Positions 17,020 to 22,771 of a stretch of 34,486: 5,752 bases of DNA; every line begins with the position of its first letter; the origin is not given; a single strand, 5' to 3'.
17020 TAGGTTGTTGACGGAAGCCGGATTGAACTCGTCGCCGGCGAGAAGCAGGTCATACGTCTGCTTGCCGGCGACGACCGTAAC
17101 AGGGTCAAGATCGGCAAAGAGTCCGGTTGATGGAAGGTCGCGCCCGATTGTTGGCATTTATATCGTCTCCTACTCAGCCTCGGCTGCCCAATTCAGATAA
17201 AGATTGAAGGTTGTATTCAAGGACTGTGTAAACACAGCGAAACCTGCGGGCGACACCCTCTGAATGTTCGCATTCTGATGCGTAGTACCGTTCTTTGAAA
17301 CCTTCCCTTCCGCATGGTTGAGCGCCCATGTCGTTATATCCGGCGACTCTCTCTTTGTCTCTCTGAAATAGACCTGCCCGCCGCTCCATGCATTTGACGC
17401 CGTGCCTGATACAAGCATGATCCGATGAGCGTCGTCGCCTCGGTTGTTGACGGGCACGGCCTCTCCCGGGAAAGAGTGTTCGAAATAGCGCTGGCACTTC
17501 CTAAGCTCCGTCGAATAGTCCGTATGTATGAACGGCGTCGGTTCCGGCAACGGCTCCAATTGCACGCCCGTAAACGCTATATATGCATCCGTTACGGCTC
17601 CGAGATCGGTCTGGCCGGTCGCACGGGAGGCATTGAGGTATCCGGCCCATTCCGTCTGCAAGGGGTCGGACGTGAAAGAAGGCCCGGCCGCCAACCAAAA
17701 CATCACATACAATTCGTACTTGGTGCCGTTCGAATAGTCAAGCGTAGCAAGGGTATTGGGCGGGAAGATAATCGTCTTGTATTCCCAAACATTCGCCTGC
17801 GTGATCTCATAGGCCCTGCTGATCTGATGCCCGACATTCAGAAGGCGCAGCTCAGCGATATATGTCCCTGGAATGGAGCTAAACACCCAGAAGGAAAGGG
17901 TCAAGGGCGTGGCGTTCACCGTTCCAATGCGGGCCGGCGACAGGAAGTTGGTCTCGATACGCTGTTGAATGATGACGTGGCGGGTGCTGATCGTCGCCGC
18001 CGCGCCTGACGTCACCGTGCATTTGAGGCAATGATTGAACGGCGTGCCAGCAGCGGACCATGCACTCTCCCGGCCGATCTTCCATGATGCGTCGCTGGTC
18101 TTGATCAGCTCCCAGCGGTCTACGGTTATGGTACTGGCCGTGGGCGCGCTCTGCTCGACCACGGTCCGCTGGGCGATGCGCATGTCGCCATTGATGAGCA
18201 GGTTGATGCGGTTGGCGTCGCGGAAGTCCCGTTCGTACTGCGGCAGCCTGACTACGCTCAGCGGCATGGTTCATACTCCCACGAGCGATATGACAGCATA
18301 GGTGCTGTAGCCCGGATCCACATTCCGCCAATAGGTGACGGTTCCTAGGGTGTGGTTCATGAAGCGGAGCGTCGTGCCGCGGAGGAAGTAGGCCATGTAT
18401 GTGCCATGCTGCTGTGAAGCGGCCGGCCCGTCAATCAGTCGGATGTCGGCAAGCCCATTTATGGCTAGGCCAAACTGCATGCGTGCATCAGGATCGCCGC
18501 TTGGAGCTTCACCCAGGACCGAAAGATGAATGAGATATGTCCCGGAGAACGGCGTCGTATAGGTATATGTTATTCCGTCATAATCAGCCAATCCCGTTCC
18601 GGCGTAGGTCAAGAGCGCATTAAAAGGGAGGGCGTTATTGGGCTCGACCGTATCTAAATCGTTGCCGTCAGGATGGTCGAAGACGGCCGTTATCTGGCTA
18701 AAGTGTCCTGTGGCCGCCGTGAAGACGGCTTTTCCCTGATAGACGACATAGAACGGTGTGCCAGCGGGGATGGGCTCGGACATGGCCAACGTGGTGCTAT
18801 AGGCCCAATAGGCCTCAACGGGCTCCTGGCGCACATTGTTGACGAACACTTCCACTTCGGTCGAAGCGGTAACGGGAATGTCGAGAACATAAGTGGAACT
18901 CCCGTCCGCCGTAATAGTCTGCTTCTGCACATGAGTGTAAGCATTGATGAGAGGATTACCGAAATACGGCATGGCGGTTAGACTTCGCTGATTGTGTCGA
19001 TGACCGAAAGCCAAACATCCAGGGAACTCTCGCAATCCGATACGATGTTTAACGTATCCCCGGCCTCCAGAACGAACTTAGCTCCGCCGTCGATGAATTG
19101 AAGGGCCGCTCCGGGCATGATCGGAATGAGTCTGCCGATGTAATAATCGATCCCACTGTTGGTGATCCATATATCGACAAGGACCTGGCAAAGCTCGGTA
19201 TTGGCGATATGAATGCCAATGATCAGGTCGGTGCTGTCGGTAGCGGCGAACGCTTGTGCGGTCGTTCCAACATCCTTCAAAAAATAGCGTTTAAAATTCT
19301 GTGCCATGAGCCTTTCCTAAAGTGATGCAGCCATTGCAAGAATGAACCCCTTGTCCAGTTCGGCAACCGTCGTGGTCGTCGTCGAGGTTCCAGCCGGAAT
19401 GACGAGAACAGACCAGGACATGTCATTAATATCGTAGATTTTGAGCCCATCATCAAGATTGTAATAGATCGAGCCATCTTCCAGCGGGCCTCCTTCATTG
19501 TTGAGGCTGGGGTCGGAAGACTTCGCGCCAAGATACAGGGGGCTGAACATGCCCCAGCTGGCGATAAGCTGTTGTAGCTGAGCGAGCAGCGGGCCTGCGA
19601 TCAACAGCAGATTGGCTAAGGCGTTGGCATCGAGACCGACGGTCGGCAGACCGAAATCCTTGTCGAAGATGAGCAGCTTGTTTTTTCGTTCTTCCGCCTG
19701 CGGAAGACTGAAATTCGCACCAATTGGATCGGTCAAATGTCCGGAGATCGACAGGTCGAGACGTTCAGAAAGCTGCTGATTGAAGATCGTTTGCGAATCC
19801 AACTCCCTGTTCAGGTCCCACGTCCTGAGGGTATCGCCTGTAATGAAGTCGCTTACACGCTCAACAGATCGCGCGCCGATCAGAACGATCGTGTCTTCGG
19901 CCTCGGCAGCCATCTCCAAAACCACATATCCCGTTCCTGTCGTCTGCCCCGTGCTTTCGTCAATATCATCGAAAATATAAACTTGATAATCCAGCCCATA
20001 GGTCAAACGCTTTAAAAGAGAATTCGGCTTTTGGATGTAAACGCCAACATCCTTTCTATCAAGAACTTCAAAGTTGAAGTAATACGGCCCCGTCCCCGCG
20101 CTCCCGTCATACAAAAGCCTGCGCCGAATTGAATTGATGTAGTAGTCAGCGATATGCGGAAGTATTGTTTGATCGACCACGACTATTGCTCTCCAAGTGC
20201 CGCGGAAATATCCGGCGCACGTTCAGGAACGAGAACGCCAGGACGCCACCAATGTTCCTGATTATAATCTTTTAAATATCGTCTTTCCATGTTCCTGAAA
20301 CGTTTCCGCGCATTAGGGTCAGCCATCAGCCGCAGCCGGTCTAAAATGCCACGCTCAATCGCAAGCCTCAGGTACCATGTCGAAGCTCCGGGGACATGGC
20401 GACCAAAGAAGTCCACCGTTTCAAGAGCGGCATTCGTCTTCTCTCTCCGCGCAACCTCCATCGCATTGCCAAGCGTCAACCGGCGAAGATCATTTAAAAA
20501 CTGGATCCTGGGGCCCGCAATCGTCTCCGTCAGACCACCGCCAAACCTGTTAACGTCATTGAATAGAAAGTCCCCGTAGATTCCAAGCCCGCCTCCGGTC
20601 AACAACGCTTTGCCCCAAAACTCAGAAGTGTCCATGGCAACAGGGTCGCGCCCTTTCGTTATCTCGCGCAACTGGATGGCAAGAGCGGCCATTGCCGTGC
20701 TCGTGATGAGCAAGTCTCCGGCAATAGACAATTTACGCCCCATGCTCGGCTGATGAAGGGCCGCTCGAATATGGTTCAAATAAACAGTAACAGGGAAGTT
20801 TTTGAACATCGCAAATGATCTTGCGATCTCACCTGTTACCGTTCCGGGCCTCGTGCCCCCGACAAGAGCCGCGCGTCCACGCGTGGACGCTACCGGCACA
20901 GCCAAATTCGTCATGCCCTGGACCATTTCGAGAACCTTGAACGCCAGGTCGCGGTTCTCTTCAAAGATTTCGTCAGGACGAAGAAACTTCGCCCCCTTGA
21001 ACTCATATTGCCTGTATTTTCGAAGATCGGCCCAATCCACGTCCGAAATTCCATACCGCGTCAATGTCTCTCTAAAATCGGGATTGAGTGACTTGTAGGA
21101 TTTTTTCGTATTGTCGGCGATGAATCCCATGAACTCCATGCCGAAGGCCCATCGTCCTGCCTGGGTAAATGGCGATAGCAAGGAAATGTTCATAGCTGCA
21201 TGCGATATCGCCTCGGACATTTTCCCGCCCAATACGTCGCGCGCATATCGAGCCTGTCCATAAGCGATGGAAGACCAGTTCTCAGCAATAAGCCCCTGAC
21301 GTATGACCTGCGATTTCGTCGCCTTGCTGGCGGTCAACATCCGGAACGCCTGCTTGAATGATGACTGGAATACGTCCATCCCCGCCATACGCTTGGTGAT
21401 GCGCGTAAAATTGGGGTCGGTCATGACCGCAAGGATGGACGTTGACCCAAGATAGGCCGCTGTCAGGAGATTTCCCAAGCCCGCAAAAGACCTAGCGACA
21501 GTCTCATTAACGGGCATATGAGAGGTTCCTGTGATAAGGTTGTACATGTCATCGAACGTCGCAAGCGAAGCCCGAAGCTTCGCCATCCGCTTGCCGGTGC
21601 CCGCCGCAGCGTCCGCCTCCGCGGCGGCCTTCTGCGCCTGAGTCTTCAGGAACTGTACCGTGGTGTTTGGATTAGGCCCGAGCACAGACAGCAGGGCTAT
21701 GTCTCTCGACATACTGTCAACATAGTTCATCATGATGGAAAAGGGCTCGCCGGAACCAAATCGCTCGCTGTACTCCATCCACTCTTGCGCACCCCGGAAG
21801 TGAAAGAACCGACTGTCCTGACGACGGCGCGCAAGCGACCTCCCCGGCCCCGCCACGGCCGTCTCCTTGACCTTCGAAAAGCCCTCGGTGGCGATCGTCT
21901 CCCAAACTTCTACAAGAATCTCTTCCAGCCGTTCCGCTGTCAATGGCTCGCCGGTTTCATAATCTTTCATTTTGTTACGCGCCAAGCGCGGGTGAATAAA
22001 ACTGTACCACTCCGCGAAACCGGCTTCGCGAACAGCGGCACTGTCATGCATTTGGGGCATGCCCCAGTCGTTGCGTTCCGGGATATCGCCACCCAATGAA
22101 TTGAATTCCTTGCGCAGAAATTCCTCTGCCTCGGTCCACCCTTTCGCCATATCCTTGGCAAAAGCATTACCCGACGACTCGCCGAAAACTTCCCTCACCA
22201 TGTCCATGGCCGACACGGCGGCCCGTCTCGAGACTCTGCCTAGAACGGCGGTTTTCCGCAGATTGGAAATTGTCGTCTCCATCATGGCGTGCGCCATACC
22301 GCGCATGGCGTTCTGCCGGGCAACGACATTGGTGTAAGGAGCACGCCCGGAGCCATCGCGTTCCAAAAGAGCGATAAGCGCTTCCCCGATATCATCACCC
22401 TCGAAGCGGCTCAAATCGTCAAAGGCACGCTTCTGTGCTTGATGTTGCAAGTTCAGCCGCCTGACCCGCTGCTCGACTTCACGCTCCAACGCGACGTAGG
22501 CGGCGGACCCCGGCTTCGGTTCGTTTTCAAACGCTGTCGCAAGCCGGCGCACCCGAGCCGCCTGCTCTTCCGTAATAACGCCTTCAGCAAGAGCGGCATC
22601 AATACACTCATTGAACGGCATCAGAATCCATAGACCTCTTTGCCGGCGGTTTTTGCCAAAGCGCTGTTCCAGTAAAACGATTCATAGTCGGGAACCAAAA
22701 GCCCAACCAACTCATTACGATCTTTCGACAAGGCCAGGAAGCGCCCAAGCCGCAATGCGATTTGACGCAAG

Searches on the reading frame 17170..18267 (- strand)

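Call 49: search_protein_families(library=phrogs, proteins=[window:17170-18267:-], max_evalue=0.001)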
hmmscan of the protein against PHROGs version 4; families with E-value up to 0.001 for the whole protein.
window:17170-18267:- (365 aa): 4 families
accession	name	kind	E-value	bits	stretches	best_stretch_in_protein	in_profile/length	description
phrog_4492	-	tail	7e-40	138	1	21-365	792-1095/1096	tail fiber protein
phrog_35687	-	unknown function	2.2e-10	40.5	1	22-261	322-558/653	-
phrog_27782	-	unknown function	4.8e-10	39.7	1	18-345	311-601/644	-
phrog_28838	-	unknown function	0.00026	20.7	0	235-312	543-612/661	-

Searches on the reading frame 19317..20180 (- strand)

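Call 49: search_protein_families(library=phrogs, proteins=[window:19317-20180:-], max_evalue=0.001)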
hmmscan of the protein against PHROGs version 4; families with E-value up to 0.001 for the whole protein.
window:19317-20180:- (287 aa): 2 families
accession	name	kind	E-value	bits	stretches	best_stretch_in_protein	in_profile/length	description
phrog_38058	-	tail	3.3e-06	26.6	1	207-259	464-515/708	tail fiber protein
phrog_35823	-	unknown function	3.4e-06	26.4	1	189-277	229-312/1152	-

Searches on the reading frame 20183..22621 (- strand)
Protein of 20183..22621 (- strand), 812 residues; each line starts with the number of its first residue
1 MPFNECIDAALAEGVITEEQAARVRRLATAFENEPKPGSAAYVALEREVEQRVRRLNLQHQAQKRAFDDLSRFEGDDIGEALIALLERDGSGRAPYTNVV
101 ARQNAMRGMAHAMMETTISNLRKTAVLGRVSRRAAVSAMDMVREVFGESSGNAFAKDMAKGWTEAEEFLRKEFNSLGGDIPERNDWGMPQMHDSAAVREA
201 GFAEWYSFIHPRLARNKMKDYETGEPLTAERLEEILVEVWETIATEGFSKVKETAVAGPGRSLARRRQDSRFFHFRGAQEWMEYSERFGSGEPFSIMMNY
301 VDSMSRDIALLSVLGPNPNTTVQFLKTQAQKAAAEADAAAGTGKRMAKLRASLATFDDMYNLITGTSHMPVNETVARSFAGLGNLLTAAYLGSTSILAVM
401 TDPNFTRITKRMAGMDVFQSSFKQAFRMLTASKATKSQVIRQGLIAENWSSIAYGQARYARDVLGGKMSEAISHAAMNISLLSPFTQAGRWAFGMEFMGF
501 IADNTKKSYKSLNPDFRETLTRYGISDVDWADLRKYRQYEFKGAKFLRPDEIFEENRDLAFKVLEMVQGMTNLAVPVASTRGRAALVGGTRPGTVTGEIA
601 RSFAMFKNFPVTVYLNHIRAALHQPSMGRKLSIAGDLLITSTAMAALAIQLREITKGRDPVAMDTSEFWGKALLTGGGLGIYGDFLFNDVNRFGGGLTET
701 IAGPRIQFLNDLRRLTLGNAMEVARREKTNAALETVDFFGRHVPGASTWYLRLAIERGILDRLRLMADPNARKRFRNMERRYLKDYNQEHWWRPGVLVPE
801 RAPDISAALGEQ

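Call 49: search_protein_families(library=phrogs, proteins=[window:20183-22621:-], max_evalue=0.001)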
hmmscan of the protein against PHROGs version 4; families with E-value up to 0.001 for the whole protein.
window:20183-22621:- (812 aa): 3 families
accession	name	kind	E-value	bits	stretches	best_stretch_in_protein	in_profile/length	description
phrog_684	-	head and packaging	4.3e-154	516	1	42-808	61-839/840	virion structural protein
phrog_23925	-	unknown function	2e-50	173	1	38-429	57-443/471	-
phrog_26678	-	unknown function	5.2e-39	135.2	1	519-795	23-311/324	-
